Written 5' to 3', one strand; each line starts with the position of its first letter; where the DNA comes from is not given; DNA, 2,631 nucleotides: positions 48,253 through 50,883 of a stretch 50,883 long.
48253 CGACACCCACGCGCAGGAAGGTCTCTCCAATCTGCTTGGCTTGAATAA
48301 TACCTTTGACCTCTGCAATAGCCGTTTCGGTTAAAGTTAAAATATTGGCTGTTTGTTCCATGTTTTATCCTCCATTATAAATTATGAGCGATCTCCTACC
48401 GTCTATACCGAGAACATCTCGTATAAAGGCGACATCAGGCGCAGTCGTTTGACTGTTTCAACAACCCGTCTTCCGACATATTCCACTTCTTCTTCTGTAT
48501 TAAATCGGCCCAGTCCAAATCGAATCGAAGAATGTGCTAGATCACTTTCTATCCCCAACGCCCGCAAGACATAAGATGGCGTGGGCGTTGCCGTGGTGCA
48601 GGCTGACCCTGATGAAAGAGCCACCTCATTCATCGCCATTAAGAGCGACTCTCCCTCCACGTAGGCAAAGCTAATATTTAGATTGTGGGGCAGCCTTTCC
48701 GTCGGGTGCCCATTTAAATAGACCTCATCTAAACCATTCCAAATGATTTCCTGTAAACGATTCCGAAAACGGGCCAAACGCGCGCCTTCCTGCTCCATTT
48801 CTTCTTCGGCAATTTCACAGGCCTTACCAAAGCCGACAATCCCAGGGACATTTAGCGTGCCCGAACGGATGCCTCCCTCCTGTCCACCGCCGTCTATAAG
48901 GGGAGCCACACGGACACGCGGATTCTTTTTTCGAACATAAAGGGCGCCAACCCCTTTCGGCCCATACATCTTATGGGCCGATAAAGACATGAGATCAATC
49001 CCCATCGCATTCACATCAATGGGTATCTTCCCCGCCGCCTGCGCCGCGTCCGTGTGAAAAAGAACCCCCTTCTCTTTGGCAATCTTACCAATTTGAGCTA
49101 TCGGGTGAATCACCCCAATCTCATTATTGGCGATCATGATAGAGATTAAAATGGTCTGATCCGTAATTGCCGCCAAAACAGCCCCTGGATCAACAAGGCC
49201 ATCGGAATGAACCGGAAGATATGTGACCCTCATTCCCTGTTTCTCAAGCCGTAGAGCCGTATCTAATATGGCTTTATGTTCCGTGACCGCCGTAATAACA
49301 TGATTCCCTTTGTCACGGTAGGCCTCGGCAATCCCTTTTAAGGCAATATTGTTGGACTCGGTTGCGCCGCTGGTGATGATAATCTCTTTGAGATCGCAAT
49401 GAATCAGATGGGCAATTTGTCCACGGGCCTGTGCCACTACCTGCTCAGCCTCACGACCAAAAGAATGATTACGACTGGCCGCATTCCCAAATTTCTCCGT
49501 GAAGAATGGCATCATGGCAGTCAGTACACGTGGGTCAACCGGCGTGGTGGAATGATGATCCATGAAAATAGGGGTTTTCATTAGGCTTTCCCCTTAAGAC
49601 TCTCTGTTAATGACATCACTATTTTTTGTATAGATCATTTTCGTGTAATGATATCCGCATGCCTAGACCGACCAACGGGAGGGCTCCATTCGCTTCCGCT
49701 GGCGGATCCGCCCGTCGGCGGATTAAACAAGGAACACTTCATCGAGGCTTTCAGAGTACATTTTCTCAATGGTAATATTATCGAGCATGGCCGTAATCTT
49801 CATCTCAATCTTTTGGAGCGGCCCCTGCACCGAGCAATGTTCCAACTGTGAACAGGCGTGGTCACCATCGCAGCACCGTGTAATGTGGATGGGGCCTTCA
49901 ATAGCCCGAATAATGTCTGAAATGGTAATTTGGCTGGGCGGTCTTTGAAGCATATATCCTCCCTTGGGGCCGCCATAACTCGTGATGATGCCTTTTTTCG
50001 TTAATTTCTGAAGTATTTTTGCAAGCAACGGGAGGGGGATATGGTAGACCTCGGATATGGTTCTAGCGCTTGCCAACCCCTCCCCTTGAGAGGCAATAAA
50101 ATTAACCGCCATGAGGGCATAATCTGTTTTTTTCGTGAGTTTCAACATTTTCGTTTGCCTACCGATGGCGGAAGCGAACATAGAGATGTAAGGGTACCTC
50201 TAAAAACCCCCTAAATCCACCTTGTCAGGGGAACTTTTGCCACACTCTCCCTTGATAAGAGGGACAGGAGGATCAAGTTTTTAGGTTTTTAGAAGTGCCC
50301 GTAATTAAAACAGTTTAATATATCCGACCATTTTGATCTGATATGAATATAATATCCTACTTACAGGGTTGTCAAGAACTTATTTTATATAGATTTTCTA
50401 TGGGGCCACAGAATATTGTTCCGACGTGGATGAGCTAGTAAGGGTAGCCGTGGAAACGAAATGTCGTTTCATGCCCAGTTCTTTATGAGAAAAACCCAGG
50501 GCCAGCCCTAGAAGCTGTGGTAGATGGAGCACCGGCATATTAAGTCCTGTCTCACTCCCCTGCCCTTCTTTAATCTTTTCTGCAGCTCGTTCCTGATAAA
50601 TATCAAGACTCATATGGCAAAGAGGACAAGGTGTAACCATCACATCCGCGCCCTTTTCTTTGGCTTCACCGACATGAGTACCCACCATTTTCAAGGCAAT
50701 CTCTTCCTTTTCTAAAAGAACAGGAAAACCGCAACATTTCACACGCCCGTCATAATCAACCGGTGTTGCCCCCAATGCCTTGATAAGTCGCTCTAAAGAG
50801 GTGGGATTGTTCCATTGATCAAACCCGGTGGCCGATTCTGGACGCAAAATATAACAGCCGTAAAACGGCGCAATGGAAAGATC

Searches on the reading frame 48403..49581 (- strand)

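Call 24: search_protein_families(library=ncbifam, proteins=[window:48403-49581:-])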
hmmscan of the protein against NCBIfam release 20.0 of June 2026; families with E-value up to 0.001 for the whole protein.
window:48403-49581:- (392 aa): 29 families (the best 25 are shown)
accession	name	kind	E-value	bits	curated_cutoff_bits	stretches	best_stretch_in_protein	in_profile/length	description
NF010611.0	PRK14012.1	equivalog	3.3e-180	599.4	548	1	1-390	3-392/406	IscS subfamily cysteine desulfurase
TIGR02006.1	IscS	equivalog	6.3e-176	585.3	643.2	1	1-390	1-388/402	IscS subfamily cysteine desulfurase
TIGR03402.1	FeS_nifS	equivalog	1.2e-144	481.7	530.75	1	5-386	1-379/379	cysteine desulfurase NifS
TIGR03235.1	DNA_S_dndA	equivalog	9.7e-126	419.8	480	1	6-356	1-352/353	cysteine desulfurase DndA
TIGR03403.1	nifS_epsilon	equivalog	1.7e-107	359.6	587.7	1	5-384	1-380/382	NifS family cysteine desulfurase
NF002806.0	PRK02948.1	subfamily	1.6e-91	307.1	304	1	5-369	2-364/381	IscS subfamily cysteine desulfurase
TIGR01977.1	am_tr_V_EF2568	hypoth_equivalog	2e-45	155.4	377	1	8-371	4-371/376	cysteine desulfurase family protein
TIGR01979.1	sufS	subfamily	1.3e-41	142.9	475.1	1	5-232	20-248/403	SufS family cysteine desulfurase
NF040779.1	Sec_lyase_SclA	exception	2.1e-33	115.8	525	1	19-233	16-227/378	selenocysteine lyase SclA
NF008126.0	PRK10874.1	equivalog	5.2e-30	104.9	607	1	5-233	21-249/401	cysteine desulfurase CsdA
TIGR03392.1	FeS_syn_CsdA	equivalog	1.4e-29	103.5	493.6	1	5-233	18-246/398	cysteine desulfurase CsdA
TIGR01976.1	am_tr_V_VC1184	hypoth_equivalog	5.1e-29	101.8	352.35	1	5-369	20-397/401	cysteine desulfurase-like protein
NF041166.1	f2_encap_cargo1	exception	9.4e-29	101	800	1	5-233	247-475/623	family 2A encapsulin nanocompartment cargo protein cysteine desulfurase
NF006791.0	PRK09295.1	equivalog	5.4e-28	98.2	661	1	17-233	37-253/406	cysteine desulfurase SufS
TIGR04343.1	egtE_PLP_lyase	equivalog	3.8e-15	55.5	400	1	47-233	54-231/370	ergothioneine biosynthesis PLP-dependent enzyme EgtE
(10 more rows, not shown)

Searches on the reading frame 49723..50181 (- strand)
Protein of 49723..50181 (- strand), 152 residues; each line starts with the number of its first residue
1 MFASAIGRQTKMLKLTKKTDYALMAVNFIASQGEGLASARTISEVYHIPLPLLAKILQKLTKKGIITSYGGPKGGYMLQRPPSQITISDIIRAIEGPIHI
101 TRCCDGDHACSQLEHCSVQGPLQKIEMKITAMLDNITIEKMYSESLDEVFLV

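Call 16: find_encoding_contigs(protein=window:49723-50181:-, flank=3000, max_places=10)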
Protein window:49723-50181:- (152 aa): no gene with exactly this product is on record in the collection.

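Call 19: find_encoding_contigs(protein=window:49726-50148:-, flank=3000, max_places=10)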
Protein seq(141 aa) (141 aa): 1 contig read that carries it; 1 place shown.
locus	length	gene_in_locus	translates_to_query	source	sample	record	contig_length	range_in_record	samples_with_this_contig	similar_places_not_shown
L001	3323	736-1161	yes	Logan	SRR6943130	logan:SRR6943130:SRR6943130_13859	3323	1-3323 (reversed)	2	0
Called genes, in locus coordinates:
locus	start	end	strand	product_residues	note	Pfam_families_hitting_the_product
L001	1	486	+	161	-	?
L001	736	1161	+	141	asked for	PF02082:Rrf2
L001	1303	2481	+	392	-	PF00266:Aminotran_5, PF01212:Beta_elim_lyase (weak), PF01041:DegT_DnrJ_EryC1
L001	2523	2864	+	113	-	PF01521:Fe-S_biosyn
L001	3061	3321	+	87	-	?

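Call 24: search_protein_families(library=ncbifam, proteins=[window:49723-50148:-])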
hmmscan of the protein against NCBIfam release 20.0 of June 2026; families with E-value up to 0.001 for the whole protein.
window:49723-50148:- (141 aa): 7 families
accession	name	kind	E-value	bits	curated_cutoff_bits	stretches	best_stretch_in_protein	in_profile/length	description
TIGR00738.1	rrf2_super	superfamily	2e-35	121.5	73.3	1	3-131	2-131/132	Rrf2 family transcriptional regulator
TIGR02944.1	suf_reg_Xantho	equivalog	4.2e-30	104.8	110.65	1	1-130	1-130/130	SUF system Fe-S cluster assembly regulator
TIGR02010.1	IscR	equivalog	3.5e-24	85.2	207.55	1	2-132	1-131/135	Fe-S cluster assembly transcriptional regulator IscR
NF008886.0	PRK11920.1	equivalog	7.2e-20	71.2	193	1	2-131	1-131/153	iron-responsive transcriptional regulator RirA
NF008240.0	PRK11014.1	equivalog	2.4e-18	66.5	182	1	3-134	2-131/141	nitric oxide-sensing transcriptional repressor NsrR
NF008110.0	PRK10857.1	equivalog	1.3e-17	64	275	1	3-131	2-130/164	Fe-S cluster assembly transcriptional regulator IscR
NF047409.1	Cys_reg_CymR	equivalog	7.5e-16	58.5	195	1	3-132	2-125/139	cysteine metabolism transcriptional regulator CymR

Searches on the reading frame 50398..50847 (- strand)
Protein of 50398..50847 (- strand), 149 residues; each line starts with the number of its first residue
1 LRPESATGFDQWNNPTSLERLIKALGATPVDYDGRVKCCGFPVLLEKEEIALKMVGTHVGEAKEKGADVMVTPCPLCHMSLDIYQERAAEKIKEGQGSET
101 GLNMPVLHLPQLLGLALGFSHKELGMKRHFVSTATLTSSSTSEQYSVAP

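Call 109: search_protein_families(library=pfam, proteins=[window:50398-50847:-], max_evalue=0.001)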
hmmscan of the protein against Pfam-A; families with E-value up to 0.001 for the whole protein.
window:50398-50847:- (149 aa): 1 family
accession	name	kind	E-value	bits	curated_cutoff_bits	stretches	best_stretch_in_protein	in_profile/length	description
PF02754.22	CCG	-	1.3e-12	48.1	20.6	1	13-82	16-85/85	Cysteine-rich domain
